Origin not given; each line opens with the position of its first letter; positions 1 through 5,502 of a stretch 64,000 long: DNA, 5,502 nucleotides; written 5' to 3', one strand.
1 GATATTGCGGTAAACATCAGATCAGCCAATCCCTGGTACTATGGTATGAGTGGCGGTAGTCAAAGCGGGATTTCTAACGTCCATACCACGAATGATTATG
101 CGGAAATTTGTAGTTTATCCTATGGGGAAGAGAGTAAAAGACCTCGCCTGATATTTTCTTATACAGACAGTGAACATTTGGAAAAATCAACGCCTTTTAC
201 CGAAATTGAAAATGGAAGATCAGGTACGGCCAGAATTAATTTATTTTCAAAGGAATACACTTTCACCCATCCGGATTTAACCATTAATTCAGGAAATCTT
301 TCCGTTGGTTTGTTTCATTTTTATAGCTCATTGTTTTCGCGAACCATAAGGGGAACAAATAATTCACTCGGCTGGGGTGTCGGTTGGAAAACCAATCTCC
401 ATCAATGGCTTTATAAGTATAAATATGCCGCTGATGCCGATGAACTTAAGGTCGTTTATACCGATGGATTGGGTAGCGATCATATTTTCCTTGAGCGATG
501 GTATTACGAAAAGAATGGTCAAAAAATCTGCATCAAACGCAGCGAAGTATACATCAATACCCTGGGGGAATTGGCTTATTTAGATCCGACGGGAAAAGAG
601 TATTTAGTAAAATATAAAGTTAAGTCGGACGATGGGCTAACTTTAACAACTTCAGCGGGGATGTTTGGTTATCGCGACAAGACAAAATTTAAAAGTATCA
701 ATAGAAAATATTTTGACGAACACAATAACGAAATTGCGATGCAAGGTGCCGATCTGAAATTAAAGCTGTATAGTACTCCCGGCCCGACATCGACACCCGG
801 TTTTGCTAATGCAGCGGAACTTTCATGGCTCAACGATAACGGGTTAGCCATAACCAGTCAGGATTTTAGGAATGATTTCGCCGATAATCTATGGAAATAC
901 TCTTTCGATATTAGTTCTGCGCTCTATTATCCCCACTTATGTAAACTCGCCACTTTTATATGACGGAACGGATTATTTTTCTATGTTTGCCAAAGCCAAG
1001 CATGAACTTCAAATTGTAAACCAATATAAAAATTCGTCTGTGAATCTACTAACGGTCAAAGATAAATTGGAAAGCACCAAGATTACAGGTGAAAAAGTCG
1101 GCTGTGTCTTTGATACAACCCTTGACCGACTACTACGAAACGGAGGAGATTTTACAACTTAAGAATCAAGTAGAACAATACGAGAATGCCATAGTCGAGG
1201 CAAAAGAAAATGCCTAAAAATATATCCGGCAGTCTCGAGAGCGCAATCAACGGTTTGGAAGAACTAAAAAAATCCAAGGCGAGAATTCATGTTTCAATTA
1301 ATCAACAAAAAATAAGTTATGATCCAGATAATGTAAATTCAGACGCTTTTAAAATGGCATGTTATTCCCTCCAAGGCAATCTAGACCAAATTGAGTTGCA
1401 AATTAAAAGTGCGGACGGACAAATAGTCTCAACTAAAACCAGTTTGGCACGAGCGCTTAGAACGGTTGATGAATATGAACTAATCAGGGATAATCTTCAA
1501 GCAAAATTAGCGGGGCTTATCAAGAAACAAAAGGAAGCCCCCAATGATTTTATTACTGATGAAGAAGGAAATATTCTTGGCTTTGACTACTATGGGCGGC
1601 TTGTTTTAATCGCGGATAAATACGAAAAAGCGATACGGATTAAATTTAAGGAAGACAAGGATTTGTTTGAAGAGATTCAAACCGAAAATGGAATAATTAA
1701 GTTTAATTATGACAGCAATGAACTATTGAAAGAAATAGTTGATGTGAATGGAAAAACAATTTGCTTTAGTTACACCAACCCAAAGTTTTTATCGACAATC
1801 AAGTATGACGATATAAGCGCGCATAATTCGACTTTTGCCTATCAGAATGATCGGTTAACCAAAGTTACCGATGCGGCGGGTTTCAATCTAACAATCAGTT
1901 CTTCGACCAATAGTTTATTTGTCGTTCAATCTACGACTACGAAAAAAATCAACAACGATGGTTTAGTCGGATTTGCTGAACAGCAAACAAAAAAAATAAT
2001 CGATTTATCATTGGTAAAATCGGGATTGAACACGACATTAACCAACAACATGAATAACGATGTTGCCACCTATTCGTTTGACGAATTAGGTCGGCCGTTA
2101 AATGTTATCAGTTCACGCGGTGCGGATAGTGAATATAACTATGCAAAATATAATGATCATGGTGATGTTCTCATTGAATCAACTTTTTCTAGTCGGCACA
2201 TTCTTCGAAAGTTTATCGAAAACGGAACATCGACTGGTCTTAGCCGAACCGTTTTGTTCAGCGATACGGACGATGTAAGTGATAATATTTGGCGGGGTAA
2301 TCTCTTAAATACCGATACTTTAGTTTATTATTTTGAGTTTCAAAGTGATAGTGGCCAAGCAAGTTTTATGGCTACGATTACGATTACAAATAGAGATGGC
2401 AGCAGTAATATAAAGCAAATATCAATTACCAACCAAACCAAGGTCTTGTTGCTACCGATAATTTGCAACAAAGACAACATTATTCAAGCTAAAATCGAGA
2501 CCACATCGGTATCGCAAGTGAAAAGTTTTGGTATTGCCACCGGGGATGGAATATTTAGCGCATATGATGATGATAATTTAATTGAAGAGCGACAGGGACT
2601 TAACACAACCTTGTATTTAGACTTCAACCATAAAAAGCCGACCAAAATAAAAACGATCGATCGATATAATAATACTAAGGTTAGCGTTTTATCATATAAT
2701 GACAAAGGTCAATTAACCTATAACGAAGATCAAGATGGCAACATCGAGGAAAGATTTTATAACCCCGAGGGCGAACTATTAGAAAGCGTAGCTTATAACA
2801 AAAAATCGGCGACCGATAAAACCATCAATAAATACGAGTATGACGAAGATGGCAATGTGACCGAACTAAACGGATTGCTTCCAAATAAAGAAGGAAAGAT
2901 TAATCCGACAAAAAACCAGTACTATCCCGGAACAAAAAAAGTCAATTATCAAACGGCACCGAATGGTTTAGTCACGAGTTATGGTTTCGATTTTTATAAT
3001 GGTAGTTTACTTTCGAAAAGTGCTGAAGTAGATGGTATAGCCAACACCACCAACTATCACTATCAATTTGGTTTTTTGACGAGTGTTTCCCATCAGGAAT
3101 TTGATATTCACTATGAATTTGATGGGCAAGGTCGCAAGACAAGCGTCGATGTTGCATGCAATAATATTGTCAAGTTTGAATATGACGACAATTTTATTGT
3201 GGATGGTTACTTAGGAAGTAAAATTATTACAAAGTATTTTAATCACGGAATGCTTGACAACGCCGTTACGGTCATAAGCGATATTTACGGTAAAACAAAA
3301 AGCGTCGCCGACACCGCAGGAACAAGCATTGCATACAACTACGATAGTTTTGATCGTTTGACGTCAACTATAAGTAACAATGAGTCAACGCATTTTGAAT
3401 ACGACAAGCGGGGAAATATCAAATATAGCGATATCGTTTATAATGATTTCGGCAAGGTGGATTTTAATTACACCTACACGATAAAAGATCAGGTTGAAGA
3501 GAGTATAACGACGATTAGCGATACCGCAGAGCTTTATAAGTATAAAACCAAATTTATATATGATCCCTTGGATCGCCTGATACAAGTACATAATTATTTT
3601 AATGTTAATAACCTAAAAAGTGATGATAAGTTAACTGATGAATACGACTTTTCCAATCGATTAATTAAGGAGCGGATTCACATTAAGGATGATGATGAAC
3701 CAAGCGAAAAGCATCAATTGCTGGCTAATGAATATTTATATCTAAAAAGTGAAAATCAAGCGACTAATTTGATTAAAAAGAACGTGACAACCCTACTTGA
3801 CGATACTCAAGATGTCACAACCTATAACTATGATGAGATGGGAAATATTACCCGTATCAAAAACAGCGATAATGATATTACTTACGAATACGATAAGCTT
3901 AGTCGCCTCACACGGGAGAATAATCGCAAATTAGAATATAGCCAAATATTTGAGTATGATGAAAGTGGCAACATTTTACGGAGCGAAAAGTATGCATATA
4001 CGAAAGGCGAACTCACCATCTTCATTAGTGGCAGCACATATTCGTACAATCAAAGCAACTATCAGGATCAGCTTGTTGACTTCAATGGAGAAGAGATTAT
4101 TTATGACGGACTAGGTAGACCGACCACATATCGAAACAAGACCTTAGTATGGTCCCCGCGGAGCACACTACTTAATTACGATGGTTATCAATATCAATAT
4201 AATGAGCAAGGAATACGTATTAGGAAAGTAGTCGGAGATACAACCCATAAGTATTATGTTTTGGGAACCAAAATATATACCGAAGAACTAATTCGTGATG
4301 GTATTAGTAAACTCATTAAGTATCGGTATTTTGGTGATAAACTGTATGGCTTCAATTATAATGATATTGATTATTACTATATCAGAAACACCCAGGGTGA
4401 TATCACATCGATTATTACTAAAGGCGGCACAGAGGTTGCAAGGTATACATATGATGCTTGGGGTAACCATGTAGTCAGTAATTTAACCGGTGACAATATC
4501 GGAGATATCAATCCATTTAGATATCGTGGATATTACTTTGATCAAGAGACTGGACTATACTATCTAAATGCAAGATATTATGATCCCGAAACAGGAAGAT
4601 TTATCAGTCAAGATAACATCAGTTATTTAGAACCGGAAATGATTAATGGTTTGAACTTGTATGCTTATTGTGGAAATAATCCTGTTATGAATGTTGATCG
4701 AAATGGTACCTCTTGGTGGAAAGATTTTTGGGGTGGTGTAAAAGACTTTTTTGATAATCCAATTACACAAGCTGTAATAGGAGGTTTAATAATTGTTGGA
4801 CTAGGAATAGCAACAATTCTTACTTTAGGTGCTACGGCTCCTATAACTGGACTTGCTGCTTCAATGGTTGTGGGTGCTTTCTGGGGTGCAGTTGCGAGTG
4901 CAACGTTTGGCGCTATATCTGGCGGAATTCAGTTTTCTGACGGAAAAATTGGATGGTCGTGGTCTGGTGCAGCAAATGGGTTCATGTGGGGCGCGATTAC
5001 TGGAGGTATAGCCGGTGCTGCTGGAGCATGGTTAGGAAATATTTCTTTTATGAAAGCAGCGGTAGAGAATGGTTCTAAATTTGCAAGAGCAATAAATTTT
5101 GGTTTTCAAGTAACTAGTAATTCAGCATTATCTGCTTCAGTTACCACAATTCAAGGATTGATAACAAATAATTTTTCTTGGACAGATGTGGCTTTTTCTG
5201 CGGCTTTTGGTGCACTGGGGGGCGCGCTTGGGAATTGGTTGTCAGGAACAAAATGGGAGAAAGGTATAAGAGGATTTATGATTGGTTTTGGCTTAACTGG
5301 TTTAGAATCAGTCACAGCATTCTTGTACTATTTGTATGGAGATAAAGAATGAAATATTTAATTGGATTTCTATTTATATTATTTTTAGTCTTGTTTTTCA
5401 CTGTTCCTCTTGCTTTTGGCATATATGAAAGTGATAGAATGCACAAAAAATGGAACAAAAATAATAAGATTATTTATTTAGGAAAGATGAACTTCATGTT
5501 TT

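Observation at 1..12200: RHS/YD-repeat polymorphic toxin locus with three downstream orphan toxin-tip/immunity cassettes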

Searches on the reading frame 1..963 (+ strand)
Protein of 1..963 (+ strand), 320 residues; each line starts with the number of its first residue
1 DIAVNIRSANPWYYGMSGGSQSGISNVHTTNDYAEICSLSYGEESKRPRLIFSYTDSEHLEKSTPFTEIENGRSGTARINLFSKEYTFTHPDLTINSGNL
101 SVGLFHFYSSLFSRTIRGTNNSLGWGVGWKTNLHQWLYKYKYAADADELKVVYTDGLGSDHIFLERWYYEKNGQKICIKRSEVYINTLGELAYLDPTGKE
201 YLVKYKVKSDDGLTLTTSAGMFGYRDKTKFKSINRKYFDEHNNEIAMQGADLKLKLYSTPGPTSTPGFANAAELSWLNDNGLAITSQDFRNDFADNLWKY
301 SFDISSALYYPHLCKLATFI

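Call 5: search_protein_families(library=pfam, proteins=[window:46-963:+], max_evalue=0.01)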
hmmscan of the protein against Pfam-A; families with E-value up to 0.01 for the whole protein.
window:46-963:+ (305 aa): 0 families

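Call 10: search_protein_families(library=ncbifam, proteins=[window:1-963:+], max_evalue=0.01)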
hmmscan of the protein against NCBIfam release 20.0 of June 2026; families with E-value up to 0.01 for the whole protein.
window:1-963:+ (320 aa): 0 families

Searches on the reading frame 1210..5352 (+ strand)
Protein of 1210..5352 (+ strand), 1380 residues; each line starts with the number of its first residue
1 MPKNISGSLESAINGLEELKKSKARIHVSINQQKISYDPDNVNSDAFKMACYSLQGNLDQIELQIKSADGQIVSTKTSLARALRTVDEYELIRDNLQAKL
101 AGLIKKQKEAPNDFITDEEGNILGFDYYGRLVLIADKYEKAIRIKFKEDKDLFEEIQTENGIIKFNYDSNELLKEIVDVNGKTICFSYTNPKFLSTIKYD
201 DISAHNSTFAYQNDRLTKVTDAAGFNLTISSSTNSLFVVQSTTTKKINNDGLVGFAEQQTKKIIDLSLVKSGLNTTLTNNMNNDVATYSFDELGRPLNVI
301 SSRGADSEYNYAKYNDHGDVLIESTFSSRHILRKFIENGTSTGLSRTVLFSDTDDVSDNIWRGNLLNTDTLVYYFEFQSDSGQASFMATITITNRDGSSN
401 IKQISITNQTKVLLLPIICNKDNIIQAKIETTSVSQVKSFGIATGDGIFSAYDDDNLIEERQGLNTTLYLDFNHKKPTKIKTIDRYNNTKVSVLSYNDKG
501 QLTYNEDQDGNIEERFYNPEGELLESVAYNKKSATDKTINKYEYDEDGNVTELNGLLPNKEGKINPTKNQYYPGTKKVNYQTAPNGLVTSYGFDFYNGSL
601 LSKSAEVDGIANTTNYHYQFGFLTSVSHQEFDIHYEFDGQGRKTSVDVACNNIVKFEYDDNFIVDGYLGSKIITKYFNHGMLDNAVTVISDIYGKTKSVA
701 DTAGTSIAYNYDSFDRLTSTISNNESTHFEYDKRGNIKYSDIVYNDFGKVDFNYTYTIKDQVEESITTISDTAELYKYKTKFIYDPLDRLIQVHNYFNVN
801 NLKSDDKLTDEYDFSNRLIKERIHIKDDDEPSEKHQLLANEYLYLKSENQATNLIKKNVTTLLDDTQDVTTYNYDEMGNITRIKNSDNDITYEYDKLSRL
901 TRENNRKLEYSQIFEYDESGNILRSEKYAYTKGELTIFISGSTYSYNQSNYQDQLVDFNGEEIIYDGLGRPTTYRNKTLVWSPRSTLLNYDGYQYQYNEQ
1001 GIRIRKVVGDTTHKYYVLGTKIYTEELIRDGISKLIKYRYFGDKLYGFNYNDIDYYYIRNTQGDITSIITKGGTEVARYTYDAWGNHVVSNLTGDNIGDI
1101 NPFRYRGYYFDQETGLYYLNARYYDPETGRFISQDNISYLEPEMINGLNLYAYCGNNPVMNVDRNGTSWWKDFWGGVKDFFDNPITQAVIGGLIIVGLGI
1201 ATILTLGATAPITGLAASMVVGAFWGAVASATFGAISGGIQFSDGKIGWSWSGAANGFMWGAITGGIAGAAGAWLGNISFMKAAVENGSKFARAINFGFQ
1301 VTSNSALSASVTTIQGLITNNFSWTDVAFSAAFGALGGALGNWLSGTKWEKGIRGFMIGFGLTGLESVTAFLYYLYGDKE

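Call 5: search_protein_families(library=pfam, proteins=[window:1210-5352:+], max_evalue=0.01)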
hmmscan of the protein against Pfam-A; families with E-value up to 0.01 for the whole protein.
window:1210-5352:+ (1380 aa): 1 family
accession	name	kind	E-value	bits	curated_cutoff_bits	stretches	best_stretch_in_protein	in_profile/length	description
PF05593.20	RHS_repeat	-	1.7e-20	73.3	22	1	694-722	5-33/38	RHS Repeat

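Call 10: search_protein_families(library=ncbifam, proteins=[window:1210-5352:+], max_evalue=0.01)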
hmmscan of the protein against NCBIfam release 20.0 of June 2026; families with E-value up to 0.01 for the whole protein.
window:1210-5352:+ (1380 aa): 3 families
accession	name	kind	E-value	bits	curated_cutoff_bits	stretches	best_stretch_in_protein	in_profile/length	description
TIGR03696.1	Rhs_assc_core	domain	3.7e-23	81.8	32.5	1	1081-1166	1-75/76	RHS repeat-associated core domain-containing protein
NF041261.1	RHS_core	equivalog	1.5e-17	62.8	2000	2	1059-1166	1162-1260/1261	RHS element core protein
TIGR01643.1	YD_repeat_2x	repeat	2.3e-17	62.7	15.8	1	874-906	1-34/42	YD repeat-containing protein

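Call 12: find_related_loci(query=window:1210-5352:+, collection=genome_contigs, flank=10000)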
Query window:1210-5352:+ (1380 aa) in genome_contigs; peptide patterns used: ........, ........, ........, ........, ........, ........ (x = any residue, [..] = any of these).
85 stretches matched a pattern; 4 encode a relative of the query (tblastn E <= 1e-3); 4 distinct loci.
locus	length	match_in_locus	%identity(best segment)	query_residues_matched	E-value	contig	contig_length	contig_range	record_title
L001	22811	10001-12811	23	163-1171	4e-19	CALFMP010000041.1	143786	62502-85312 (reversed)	MAG TPA_asm: uncultured Candidatus Melainabacteria bacterium isolate SRR6227243_bin.142_CONCOCT_v1.1_MAG genome assembly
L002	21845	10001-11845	25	507-1168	7e-17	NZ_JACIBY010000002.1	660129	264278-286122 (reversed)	Runella defluvii strain DSM 17976 Ga0373287_02, whole genome shotgun sequence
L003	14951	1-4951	40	1047-1169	1e-16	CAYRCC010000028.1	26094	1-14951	MAG TPA_asm: uncultured Lachnospiraceae bacterium isolate SRP313737_co1_78 genome assembly, contig: NODE_2948_length_260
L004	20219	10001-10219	38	1101-1170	1e-7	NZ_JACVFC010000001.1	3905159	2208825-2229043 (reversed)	Chitinophaga qingshengii strain JCM 30026 1, whole genome shotgun sequence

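Call 14: find_encoding_contigs(protein=window:1210-5352:+, flank=10000, max_places=8)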
Protein window:1210-5352:+ (1380 aa): no gene with exactly this product is on record in the collection.

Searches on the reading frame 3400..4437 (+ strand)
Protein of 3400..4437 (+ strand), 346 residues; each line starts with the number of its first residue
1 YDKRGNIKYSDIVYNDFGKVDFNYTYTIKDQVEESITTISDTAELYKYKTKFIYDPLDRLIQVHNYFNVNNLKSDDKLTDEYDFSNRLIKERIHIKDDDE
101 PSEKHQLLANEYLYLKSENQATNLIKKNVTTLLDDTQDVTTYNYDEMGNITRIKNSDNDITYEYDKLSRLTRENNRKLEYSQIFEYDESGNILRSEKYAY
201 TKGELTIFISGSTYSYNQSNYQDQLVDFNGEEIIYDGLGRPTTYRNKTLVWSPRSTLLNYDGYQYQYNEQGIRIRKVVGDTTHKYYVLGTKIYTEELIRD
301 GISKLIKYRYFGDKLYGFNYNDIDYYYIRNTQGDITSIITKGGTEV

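Call 64: find_related_loci(query=window:3400-4437:+, collection=metagenome_contigs, flank=10000)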
Query window:3400-4437:+ (346 aa) in metagenome_contigs; peptide patterns used: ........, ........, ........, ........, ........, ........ (x = any residue, [..] = any of these).
167 stretches matched a pattern; 2 encode a relative of the query (tblastn E <= 1e-3); 2 distinct loci.
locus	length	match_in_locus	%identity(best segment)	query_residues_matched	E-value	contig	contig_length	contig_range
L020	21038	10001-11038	86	1-346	0e+0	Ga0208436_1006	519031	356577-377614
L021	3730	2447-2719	36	82-170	1e-5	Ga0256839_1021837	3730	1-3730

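Call 74: search_protein_families(library=pfam, proteins=[L020:13057-14130:+, L020:15342-16628:-, L020:11970-12371:+, L020:12374-12628:+, L020:11291-11965:+, L020:14143-14730:+, L020:14744-15193:+], max_evalue=0.01)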
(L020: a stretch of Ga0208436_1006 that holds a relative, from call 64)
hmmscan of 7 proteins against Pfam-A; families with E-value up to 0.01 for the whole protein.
L020:13057-14130:+ (357 aa): 4 families
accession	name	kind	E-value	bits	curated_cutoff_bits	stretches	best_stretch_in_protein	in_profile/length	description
PF07508.19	Recombinase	-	1.8e-21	76.7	21.1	1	5-125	1-98/102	Recombinase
PF14287.11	DUF4368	-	5.1e-20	71.9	25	1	292-354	1-63/67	Domain of unknown function (DUF4368)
PF13408.12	Zn_ribbon_recom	-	7.7e-11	42.7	25.3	1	142-201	2-58/58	Recombinase zinc beta ribbon domain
PF03833.19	PolC_DP2_N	-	0.0091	15.6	24.3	0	280-350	148-218/271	DNA polymerase II large subunit DP2, N-terminal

L020:15342-16628:- (428 aa): 3 families
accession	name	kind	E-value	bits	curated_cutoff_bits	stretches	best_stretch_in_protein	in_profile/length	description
PF01610.23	DDE_Tnp_ISL3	-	3.7e-13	50.3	23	1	213-371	48-191/240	Transposase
PF13542.12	HTH_Tnp_ISL3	-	0.001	18.9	27.4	1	151-173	26-48/51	Helix-turn-helix domain of transposase family ISL3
PF04545.22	Sigma70_r4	-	0.0014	18.5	24.1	0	143-171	12-40/50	Sigma-70, region 4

L020:11970-12371:+ (133 aa): 0 families

L020:12374-12628:+ (84 aa): 2 families
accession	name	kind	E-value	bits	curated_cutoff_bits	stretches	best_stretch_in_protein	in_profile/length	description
PF14947.12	HTH_45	-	4.5e-05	23.8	25.5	1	21-81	22-69/77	Winged helix-turn-helix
PF13601.12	HTH_34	-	0.00067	20.2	27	1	33-81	24-72/80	Winged helix DNA-binding domain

L020:11291-11965:+ (224 aa): 0 families

L020:14143-14730:+ (195 aa): 0 families

L020:14744-15193:+ (149 aa): 0 families
